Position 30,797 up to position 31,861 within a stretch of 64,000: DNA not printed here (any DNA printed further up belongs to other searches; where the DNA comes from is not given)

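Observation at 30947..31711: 254-aa protein keeps all three H-cluster cysteine motifs of [FeFe]-hydrogenases but little else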

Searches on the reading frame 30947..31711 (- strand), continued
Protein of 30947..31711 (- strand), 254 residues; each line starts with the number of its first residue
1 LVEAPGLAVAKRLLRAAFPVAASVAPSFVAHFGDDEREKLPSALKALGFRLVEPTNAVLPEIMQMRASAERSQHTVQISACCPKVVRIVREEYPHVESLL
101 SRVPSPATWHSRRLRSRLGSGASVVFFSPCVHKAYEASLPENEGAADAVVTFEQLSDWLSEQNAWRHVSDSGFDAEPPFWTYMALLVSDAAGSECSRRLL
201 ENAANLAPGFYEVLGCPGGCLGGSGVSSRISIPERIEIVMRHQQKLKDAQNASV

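Call 59: predict_structure(alignment_id=A4)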
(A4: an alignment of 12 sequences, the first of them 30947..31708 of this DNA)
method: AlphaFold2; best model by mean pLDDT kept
length: 253 residues; sequences in the alignment: 12
mean_pLDDT: 93.8   pTM: 0.91
mean pLDDT of the five models: 93.8, 93.7, 93.2, 92.8, 92.6
residues with pLDDT >= 90: 219; 70-90: 33; 50-70: 1; < 50: 0
segments of 3 or more residues with pLDDT < 50: none
pLDDT, mean of each block of 10 residues (from residue 1): 91 95 97 92 96 97 92 90 95 96 96 95 97 93 96 97 85 93 90 96 94 94 94 95 90 80
secondary structure, 60 per line:
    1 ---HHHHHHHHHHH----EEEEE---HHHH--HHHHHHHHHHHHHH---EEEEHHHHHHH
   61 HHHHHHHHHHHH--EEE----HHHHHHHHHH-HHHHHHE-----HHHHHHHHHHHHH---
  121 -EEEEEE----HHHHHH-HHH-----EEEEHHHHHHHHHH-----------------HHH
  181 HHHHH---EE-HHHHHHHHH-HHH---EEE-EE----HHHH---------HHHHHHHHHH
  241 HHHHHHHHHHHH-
elements in order: H4-14 E19-23 H27-30 H33-46 E50-53 H54-72 E75-77 H82-91 H93-98 H105-117 E122-127 H132-137 E147-150 H151-160 H178-185 H192-200 E208-210 H218-221 H231-252

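Call 62: fold_search(model_id=the predicted structure, library=pdb)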
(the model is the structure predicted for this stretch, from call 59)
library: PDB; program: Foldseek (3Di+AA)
matches with E <= 10: 870; with E <= 0.001: 73
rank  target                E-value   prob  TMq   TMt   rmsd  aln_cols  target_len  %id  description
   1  8a6t_A                1.1e-13  1.00  0.78  0.37   5.1       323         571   20  Cryo-EM structure of the electron bifurcating Fe-Fe hydrogenase HydABC complex from Thermoanaerobacter kivui in the re (released 2023-02-15)
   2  7p8n_a                1.8e-12  1.00  0.78  0.33   5.2       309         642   21  TmHydABC- T. maritima hydrogenase with bridge closed (released 2022-09-14)
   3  6ttl_A                2.1e-12  1.00  0.77  0.43   4.1       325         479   17  crystal structure of [FeFe]-hydrogenase CbA5H (partial) from Clostridium beijerinckii in Hinact state (released 2020-12-09)
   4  8zqd_A                2.4e-12  1.00  0.77  0.33   4.4       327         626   17  Anaerobically isolated active [FeFe]-hydrogenase CbA5H (released 2025-01-01)
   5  6yf4_B                3.8e-12  1.00  0.78  0.37   4.4       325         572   20  [FeFe]-hydrogenase I from Clostridium pasteurianum (CpI), variant E279D (released 2020-09-02)
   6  6gm8_B                6.2e-12  1.00  0.78  0.37   3.8       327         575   20  [FeFe]-hydrogenase CpI from Clostridium pasteurianum, variant E282Q (released 2018-11-07)
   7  6gm3_A                6.6e-12  1.00  0.78  0.37   4.4       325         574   20  [FeFe]-hydrogenase CpI from Clostridium pasteurianum, variant R286A (released 2018-11-07)
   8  6gly_B                7.0e-12  1.00  0.79  0.37   3.6       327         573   19  [FeFe]-hydrogenase CpI from Clostridium pasteurianum, variant C299A (released 2018-11-07)
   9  5la3_A                7.0e-12  1.00  0.78  0.37   4.3       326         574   20  [FeFe]-hydrogenase CpI from Clostridium pasteurianum, variant E279A (released 2017-06-21)
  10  7qv7_D                7.8e-12  1.00  0.74  0.44   5.5       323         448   18  Cryo-EM structure of Hydrogen-dependent CO2 reductase. (released 2022-07-06)
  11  7qhf_B                8.3e-12  1.00  0.78  0.37   4.4       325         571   20  [FeFe]-hydrogenase I from Clostridium pasteurianum (CpI), variant G302S (released 2023-09-27)
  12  5byr_A                8.8e-12  1.00  0.78  0.37   4.3       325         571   21  Semisynthetic [FeFe]-hydrogenase CpI with propane-dithiolato-bridged [2Fe] cofactor (released 2015-11-11)
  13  5byr_B                8.8e-12  1.00  0.78  0.37   4.3       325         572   20  Semisynthetic [FeFe]-hydrogenase CpI with propane-dithiolato-bridged [2Fe] cofactor (released 2015-11-11)
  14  9f46_B                1.0e-11  1.00  0.76  0.34   4.4       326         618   16  crystal structure of apo-[FeFe]-hydrogenase CbA5H from Clostridium beijerinckii (released 2024-12-18)
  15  6yf4_A                1.2e-11  1.00  0.77  0.36   4.4       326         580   20  [FeFe]-hydrogenase I from Clostridium pasteurianum (CpI), variant E279D (released 2020-09-02)
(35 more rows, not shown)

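Call 64: search_solved_structures(query=A2, max_evalue=0.00001, show_alignments=5)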
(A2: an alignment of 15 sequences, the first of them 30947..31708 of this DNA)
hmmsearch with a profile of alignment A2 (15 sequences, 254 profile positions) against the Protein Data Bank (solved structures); distinct sequences matched with E-value up to 0.00001: 43.
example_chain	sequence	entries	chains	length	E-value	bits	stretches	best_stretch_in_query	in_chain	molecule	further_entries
7qv7_D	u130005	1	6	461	3.2e-30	108.6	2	16-196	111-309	Hydrogen dependent carbon dioxide reductase subunit HydA2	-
8a6t_A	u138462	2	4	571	2.8e-29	105.5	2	8-193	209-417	Electron bifurcating hydrogenase subunit HydA1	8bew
6gm7_A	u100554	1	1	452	6.7e-27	97.7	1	19-196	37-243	Fe-hydrogenase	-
2n0s_A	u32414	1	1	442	9.2e-27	97.2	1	19-196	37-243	Fe-hydrogenase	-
3lx4_A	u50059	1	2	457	1.1e-26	97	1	19-196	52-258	Fe-hydrogenase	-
4r0v_A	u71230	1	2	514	1.6e-26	96.4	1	20-196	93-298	Fe-hydrogenase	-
6gm6_A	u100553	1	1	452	1.8e-26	96.3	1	19-196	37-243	Fe-hydrogenase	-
6gm5_A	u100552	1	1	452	2e-26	96.1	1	19-196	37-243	Fe-hydrogenase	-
7q4v_A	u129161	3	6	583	2e-26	96.1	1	18-206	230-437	Iron hydrogenase HydA1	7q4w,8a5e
7qhf_A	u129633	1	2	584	4.3e-26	95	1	16-196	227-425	Iron hydrogenase 1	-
6gm8_A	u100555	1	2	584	7.9e-26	94.2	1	16-196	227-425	Iron hydrogenase 1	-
8cjy_A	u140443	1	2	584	8.5e-26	94.1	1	16-196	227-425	Iron hydrogenase 1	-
1c4a_A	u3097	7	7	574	8.5e-26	94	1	16-196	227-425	PROTEIN (FE-ONLY HYDROGENASE) | PROTEIN (PERIPLASMIC HYDROGENASE 1) | Iron hydrogenase 1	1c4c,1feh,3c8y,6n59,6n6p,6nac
4xdd_A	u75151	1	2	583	9e-26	94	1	16-196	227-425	Iron hydrogenase 1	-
9rj9_A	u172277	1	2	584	9e-26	94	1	16-196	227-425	Iron hydrogenase 1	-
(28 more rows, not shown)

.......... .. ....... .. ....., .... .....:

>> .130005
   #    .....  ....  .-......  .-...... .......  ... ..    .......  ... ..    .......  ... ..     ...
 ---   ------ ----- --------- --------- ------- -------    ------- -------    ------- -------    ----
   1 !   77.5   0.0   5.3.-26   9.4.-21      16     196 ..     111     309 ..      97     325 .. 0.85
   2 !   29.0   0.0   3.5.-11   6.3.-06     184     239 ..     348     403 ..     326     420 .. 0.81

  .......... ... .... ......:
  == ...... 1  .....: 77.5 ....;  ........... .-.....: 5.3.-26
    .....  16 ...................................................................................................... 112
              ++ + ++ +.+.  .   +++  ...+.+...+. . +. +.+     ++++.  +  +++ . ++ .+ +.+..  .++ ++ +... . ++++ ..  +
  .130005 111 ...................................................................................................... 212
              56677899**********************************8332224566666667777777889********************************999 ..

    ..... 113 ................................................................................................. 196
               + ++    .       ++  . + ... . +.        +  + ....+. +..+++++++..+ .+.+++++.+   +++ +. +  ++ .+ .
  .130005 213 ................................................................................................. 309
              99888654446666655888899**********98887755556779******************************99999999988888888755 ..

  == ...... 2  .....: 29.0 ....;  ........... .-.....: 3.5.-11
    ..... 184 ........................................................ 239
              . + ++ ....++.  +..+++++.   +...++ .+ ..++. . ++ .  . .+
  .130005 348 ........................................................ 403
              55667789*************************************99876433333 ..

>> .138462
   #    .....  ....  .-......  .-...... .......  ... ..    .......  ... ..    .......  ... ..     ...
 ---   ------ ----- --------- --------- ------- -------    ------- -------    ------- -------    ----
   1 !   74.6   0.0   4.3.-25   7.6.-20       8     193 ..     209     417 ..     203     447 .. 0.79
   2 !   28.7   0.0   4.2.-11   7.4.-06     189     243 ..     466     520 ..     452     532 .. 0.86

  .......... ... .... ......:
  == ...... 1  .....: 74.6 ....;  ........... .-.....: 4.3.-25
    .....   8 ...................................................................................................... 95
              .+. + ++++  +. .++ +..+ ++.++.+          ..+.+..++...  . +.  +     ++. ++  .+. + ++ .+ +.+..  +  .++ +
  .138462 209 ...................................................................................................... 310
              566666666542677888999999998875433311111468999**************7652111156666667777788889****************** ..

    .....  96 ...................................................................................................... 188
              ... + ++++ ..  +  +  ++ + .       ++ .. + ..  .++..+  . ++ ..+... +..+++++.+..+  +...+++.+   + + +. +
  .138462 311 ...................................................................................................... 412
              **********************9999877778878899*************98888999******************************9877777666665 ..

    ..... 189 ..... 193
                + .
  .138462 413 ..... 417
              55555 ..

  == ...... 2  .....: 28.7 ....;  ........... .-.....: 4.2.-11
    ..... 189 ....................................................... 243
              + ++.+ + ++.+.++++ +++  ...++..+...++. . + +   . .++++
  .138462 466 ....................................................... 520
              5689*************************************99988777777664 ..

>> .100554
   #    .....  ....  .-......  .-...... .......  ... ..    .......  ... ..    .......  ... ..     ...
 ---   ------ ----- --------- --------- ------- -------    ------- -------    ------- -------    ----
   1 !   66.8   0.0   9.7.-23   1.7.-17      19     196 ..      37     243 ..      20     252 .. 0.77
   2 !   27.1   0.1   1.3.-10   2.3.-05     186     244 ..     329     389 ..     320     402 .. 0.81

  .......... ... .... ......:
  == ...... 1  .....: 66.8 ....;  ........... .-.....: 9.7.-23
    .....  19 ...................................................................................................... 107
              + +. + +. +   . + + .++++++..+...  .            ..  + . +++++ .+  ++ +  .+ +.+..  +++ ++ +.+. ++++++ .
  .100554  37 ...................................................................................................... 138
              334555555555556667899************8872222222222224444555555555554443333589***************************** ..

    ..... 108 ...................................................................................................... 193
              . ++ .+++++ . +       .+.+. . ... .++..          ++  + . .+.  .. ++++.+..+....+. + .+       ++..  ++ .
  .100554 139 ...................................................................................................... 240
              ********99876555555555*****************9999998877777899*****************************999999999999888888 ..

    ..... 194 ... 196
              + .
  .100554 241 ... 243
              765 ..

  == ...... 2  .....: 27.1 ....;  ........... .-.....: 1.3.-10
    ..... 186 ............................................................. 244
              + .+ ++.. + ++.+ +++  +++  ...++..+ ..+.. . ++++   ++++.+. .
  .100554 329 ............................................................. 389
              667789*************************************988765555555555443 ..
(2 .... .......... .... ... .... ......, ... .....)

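Call 67: search_protein_families(library=pfam, proteins=[L013:3982-4818:+, L013:6983-7540:+, L013:7528-8316:+, L013:8313-8753:+, L013:8755-9264:+, L110:2114-2515:+, L009:7521-7904:+, L009:7919-8398:+, L009:8344-8940:+, L008:3100-4365:+], max_evalue=0.01)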
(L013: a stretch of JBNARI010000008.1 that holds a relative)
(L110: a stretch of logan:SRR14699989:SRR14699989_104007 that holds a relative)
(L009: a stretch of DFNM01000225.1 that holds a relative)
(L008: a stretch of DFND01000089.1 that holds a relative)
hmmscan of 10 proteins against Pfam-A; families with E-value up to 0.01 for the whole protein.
L013:3982-4818:+ (278 aa): 1 family
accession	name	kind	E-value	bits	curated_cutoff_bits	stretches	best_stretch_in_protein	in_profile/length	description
PF00582.32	Usp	-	9.3e-38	130.4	24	2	1-128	1-139/141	Universal stress protein family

L013:6983-7540:+ (185 aa): 10 families
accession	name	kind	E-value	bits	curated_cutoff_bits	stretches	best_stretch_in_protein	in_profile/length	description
PF12802.13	MarR_2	-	3.1e-13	50.1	27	1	66-126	2-61/61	MarR family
PF01047.28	MarR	-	5.4e-13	49.1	24.6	1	68-127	2-59/59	MarR family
PF13463.12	HTH_27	-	8.1e-09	36.1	22.2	1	77-135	11-68/68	Winged helix DNA-binding domain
PF09339.16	HTH_IclR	-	2.5e-06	27.6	22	1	83-117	16-50/52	IclR helix-turn-helix domain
PF13545.12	HTH_Crp_2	-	0.00095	19.5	27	1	86-117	23-55/70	Crp-like helix-turn-helix domain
PF21863.2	HTH_67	-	0.0011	19.1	27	1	86-179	182-264/268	Helix-turn-helix family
PF13936.12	HTH_38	-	0.0016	18.6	27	1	82-105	17-40/44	Helix-turn-helix domain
PF08100.18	Dimerisation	-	0.0031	17.7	25.6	1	81-140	36-92/93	O-methyltransferase dimerisation domain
PF25213.1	HVO_A0261_N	-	0.0042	17.4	35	1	83-135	22-67/86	HVO_A0261 N-terminal domain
PF01381.28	HTH_3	-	0.0056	17.1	23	0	80-104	5-28/55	Helix-turn-helix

L013:7528-8316:+ (262 aa): 16 families
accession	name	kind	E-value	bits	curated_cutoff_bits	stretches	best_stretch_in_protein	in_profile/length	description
PF13847.12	Methyltransf_31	-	8.5e-34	116.8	27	1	71-217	2-145/145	Methyltransferase domain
PF13649.12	Methyltransf_25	-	3.6e-21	76.1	27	1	76-172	1-97/97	Methyltransferase domain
PF01209.24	Ubie_methyltran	-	6.6e-21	75.2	20.1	1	70-196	45-169/233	ubiE/COQ5 methyltransferase family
PF08241.18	Methyltransf_11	-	1.1e-20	74.5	21.2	1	77-175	1-94/95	Methyltransferase domain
PF08242.18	Methyltransf_12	-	2e-13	51.3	30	1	77-174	1-98/98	Methyltransferase domain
PF13489.12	Methyltransf_23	-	8.8e-11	42.2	27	1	69-222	19-163/164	Methyltransferase domain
PF01135.25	PCMT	-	8.7e-08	32.6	20.3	1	69-129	70-130/210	Protein-L-isoaspartate(D-aspartate) O-methyltransferase (PCMT)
PF05175.20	MTS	-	1.6e-07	31.6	23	1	73-176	32-138/170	Methyltransferase small domain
PF06325.19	PrmA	-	1e-06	28.9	22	1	70-175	159-257/296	Ribosomal protein L11 methyltransferase (PrmA)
PF02527.21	GidB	-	2.3e-06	27.5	27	1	71-175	46-145/184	rRNA small subunit methyltransferase G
PF20922.3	Anamorsin_N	-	4.1e-05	23.8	27.1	1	108-224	19-122/163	Anamorsin, N-terminal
PF05148.21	Methyltransf_8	-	0.00022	21.6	27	1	129-175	110-155/219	Hypothetical methyltransferase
PF24675.1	NpmA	-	0.001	18.8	60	1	73-140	24-96/214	16S rRNA (adenine(1408)-N(1))-methyltransferase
PF01269.23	Fibrillarin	-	0.0044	16.6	27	1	65-113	64-113/227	Fibrillarin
PF13679.12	Methyltransf_32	-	0.0047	17.3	27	1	71-138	24-95/143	Methyltransferase domain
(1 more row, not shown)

L013:8313-8753:+ (146 aa): 6 families
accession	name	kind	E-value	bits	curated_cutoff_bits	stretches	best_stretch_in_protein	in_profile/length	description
PF13508.13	Acetyltransf_7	-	1.6e-14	54.4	27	1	37-113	4-83/84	Acetyltransferase (GNAT) domain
PF00583.31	Acetyltransf_1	-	1.6e-12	48.1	20.7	1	35-112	33-116/116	Acetyltransferase (GNAT) family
PF13673.13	Acetyltransf_10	-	2.5e-10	40.9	23.6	1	38-119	33-114/128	Acetyltransferase (GNAT) domain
PF14542.12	Acetyltransf_CG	-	7.1e-06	26.5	30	1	61-108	26-72/80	GCN5-related N-acetyl-transferase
PF08445.16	FR47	-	1.1e-05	25.8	22.1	1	59-117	21-82/86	FR47-like protein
PF13480.13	Acetyltransf_6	-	0.0029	18.2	22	1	38-101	74-137/143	Acetyltransferase (GNAT) domain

L013:8755-9264:+ (169 aa): 1 family
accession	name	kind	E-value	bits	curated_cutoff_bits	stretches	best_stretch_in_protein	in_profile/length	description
PF01668.23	SmpB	-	6.8e-62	208.1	27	1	25-166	1-142/143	SmpB protein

L110:2114-2515:+ (134 aa): 1 family
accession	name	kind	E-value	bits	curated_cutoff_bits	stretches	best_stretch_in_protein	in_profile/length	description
PF04060.18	FeS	-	0.0001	22.4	23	1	121-134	1-14/33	Putative Fe-S cluster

L009:7521-7904:+ (127 aa): 2 families
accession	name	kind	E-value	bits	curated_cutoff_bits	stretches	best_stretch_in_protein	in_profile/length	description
PF03551.20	PadR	-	1.1e-17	64.2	27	1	29-100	1-73/75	Transcriptional regulator PadR-like family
PF01047.28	MarR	-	0.003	17.9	24.6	1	47-77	20-50/59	MarR family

L009:7919-8398:+ (159 aa): 1 family
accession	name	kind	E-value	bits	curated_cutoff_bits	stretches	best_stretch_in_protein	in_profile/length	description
PF03773.19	ArsP_1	-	1.6e-07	31.2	32.3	1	37-157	14-130/294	Predicted permease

L009:8344-8940:+ (198 aa): 1 family
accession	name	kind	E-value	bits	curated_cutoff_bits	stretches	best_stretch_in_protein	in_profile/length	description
PF03773.19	ArsP_1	-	2.8e-14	53.4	32.3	1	47-185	4-142/294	Predicted permease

L008:3100-4365:+ (421 aa): 2 families
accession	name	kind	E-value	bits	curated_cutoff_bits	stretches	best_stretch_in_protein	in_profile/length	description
PF04015.17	DUF362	-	7.7e-05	23.3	24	1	58-195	22-156/200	Domain of unknown function (DUF362)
PF09861.14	Lar_N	-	0.0022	17.6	23.3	1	18-148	32-167/204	Lactate racemase N-terminal domain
